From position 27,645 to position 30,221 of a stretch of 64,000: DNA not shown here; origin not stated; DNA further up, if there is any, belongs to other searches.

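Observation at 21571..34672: Orphan glycyl-radical-enzyme operon joined to a TRAP importer and a C4 acid-sugar kinase/PdxA-type dehydrogenase module (main candidate for a new pathway)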

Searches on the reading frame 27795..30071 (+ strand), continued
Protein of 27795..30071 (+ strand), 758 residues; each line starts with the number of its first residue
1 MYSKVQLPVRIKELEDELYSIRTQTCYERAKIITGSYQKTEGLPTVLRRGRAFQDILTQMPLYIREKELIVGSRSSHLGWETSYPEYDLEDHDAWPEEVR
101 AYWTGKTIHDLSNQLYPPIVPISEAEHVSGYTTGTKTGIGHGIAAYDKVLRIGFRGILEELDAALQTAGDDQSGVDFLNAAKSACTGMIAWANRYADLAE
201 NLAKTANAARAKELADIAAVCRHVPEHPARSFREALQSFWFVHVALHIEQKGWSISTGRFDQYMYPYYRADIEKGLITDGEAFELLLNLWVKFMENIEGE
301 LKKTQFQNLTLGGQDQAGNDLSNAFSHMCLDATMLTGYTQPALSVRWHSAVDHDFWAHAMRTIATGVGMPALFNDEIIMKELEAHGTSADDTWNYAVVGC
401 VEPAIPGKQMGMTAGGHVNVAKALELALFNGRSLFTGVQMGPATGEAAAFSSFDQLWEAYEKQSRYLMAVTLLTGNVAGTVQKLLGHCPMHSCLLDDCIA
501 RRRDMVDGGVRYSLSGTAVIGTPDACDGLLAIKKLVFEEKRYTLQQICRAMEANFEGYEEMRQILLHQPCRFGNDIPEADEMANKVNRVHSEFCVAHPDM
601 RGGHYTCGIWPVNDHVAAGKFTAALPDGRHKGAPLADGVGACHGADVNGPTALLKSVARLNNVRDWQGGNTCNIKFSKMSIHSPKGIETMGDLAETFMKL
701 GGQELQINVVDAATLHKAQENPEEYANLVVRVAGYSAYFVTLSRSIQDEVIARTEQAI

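Call 61: search_solved_structures(query=window:27795-30071:+, max_evalue=1e-115, show_alignments=5)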
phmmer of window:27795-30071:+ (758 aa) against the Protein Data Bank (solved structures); distinct sequences matched with E-value up to 1e-115: 9.
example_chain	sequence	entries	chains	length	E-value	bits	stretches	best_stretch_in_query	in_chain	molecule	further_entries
5i2a_A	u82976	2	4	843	4.6e-156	524.4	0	9-555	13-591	Diol-dehydratase | Diol dehydratase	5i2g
1r8w_A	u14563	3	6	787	6.9e-142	477.6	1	14-756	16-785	glycerol dehydratase | B12-independent glycerol dehydratase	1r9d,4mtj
9rco_A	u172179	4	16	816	1e-141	477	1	14-757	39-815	Glycyl radical protein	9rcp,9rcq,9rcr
9f3w_A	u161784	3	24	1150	4.7e-138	464.9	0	8-754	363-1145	Choline trimethylamine-lyase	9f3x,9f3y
6lon_B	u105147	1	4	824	4.7e-121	408.7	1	96-757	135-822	PFL2/glycerol dehydratase family glycyl radical enzyme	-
5ymr_B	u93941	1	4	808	5.9e-118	398.4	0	97-755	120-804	Formate acetyltransferase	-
7kq3_A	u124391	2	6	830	1.5e-117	397.1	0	90-754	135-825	Isethionate sulfite-lyase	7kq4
8id1_A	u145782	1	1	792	5.3e-117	395.3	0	5-757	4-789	Formate C-acetyltransferase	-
8yjo_A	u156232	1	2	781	1.1e-116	394.3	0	90-755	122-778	Probable dehydratase PflD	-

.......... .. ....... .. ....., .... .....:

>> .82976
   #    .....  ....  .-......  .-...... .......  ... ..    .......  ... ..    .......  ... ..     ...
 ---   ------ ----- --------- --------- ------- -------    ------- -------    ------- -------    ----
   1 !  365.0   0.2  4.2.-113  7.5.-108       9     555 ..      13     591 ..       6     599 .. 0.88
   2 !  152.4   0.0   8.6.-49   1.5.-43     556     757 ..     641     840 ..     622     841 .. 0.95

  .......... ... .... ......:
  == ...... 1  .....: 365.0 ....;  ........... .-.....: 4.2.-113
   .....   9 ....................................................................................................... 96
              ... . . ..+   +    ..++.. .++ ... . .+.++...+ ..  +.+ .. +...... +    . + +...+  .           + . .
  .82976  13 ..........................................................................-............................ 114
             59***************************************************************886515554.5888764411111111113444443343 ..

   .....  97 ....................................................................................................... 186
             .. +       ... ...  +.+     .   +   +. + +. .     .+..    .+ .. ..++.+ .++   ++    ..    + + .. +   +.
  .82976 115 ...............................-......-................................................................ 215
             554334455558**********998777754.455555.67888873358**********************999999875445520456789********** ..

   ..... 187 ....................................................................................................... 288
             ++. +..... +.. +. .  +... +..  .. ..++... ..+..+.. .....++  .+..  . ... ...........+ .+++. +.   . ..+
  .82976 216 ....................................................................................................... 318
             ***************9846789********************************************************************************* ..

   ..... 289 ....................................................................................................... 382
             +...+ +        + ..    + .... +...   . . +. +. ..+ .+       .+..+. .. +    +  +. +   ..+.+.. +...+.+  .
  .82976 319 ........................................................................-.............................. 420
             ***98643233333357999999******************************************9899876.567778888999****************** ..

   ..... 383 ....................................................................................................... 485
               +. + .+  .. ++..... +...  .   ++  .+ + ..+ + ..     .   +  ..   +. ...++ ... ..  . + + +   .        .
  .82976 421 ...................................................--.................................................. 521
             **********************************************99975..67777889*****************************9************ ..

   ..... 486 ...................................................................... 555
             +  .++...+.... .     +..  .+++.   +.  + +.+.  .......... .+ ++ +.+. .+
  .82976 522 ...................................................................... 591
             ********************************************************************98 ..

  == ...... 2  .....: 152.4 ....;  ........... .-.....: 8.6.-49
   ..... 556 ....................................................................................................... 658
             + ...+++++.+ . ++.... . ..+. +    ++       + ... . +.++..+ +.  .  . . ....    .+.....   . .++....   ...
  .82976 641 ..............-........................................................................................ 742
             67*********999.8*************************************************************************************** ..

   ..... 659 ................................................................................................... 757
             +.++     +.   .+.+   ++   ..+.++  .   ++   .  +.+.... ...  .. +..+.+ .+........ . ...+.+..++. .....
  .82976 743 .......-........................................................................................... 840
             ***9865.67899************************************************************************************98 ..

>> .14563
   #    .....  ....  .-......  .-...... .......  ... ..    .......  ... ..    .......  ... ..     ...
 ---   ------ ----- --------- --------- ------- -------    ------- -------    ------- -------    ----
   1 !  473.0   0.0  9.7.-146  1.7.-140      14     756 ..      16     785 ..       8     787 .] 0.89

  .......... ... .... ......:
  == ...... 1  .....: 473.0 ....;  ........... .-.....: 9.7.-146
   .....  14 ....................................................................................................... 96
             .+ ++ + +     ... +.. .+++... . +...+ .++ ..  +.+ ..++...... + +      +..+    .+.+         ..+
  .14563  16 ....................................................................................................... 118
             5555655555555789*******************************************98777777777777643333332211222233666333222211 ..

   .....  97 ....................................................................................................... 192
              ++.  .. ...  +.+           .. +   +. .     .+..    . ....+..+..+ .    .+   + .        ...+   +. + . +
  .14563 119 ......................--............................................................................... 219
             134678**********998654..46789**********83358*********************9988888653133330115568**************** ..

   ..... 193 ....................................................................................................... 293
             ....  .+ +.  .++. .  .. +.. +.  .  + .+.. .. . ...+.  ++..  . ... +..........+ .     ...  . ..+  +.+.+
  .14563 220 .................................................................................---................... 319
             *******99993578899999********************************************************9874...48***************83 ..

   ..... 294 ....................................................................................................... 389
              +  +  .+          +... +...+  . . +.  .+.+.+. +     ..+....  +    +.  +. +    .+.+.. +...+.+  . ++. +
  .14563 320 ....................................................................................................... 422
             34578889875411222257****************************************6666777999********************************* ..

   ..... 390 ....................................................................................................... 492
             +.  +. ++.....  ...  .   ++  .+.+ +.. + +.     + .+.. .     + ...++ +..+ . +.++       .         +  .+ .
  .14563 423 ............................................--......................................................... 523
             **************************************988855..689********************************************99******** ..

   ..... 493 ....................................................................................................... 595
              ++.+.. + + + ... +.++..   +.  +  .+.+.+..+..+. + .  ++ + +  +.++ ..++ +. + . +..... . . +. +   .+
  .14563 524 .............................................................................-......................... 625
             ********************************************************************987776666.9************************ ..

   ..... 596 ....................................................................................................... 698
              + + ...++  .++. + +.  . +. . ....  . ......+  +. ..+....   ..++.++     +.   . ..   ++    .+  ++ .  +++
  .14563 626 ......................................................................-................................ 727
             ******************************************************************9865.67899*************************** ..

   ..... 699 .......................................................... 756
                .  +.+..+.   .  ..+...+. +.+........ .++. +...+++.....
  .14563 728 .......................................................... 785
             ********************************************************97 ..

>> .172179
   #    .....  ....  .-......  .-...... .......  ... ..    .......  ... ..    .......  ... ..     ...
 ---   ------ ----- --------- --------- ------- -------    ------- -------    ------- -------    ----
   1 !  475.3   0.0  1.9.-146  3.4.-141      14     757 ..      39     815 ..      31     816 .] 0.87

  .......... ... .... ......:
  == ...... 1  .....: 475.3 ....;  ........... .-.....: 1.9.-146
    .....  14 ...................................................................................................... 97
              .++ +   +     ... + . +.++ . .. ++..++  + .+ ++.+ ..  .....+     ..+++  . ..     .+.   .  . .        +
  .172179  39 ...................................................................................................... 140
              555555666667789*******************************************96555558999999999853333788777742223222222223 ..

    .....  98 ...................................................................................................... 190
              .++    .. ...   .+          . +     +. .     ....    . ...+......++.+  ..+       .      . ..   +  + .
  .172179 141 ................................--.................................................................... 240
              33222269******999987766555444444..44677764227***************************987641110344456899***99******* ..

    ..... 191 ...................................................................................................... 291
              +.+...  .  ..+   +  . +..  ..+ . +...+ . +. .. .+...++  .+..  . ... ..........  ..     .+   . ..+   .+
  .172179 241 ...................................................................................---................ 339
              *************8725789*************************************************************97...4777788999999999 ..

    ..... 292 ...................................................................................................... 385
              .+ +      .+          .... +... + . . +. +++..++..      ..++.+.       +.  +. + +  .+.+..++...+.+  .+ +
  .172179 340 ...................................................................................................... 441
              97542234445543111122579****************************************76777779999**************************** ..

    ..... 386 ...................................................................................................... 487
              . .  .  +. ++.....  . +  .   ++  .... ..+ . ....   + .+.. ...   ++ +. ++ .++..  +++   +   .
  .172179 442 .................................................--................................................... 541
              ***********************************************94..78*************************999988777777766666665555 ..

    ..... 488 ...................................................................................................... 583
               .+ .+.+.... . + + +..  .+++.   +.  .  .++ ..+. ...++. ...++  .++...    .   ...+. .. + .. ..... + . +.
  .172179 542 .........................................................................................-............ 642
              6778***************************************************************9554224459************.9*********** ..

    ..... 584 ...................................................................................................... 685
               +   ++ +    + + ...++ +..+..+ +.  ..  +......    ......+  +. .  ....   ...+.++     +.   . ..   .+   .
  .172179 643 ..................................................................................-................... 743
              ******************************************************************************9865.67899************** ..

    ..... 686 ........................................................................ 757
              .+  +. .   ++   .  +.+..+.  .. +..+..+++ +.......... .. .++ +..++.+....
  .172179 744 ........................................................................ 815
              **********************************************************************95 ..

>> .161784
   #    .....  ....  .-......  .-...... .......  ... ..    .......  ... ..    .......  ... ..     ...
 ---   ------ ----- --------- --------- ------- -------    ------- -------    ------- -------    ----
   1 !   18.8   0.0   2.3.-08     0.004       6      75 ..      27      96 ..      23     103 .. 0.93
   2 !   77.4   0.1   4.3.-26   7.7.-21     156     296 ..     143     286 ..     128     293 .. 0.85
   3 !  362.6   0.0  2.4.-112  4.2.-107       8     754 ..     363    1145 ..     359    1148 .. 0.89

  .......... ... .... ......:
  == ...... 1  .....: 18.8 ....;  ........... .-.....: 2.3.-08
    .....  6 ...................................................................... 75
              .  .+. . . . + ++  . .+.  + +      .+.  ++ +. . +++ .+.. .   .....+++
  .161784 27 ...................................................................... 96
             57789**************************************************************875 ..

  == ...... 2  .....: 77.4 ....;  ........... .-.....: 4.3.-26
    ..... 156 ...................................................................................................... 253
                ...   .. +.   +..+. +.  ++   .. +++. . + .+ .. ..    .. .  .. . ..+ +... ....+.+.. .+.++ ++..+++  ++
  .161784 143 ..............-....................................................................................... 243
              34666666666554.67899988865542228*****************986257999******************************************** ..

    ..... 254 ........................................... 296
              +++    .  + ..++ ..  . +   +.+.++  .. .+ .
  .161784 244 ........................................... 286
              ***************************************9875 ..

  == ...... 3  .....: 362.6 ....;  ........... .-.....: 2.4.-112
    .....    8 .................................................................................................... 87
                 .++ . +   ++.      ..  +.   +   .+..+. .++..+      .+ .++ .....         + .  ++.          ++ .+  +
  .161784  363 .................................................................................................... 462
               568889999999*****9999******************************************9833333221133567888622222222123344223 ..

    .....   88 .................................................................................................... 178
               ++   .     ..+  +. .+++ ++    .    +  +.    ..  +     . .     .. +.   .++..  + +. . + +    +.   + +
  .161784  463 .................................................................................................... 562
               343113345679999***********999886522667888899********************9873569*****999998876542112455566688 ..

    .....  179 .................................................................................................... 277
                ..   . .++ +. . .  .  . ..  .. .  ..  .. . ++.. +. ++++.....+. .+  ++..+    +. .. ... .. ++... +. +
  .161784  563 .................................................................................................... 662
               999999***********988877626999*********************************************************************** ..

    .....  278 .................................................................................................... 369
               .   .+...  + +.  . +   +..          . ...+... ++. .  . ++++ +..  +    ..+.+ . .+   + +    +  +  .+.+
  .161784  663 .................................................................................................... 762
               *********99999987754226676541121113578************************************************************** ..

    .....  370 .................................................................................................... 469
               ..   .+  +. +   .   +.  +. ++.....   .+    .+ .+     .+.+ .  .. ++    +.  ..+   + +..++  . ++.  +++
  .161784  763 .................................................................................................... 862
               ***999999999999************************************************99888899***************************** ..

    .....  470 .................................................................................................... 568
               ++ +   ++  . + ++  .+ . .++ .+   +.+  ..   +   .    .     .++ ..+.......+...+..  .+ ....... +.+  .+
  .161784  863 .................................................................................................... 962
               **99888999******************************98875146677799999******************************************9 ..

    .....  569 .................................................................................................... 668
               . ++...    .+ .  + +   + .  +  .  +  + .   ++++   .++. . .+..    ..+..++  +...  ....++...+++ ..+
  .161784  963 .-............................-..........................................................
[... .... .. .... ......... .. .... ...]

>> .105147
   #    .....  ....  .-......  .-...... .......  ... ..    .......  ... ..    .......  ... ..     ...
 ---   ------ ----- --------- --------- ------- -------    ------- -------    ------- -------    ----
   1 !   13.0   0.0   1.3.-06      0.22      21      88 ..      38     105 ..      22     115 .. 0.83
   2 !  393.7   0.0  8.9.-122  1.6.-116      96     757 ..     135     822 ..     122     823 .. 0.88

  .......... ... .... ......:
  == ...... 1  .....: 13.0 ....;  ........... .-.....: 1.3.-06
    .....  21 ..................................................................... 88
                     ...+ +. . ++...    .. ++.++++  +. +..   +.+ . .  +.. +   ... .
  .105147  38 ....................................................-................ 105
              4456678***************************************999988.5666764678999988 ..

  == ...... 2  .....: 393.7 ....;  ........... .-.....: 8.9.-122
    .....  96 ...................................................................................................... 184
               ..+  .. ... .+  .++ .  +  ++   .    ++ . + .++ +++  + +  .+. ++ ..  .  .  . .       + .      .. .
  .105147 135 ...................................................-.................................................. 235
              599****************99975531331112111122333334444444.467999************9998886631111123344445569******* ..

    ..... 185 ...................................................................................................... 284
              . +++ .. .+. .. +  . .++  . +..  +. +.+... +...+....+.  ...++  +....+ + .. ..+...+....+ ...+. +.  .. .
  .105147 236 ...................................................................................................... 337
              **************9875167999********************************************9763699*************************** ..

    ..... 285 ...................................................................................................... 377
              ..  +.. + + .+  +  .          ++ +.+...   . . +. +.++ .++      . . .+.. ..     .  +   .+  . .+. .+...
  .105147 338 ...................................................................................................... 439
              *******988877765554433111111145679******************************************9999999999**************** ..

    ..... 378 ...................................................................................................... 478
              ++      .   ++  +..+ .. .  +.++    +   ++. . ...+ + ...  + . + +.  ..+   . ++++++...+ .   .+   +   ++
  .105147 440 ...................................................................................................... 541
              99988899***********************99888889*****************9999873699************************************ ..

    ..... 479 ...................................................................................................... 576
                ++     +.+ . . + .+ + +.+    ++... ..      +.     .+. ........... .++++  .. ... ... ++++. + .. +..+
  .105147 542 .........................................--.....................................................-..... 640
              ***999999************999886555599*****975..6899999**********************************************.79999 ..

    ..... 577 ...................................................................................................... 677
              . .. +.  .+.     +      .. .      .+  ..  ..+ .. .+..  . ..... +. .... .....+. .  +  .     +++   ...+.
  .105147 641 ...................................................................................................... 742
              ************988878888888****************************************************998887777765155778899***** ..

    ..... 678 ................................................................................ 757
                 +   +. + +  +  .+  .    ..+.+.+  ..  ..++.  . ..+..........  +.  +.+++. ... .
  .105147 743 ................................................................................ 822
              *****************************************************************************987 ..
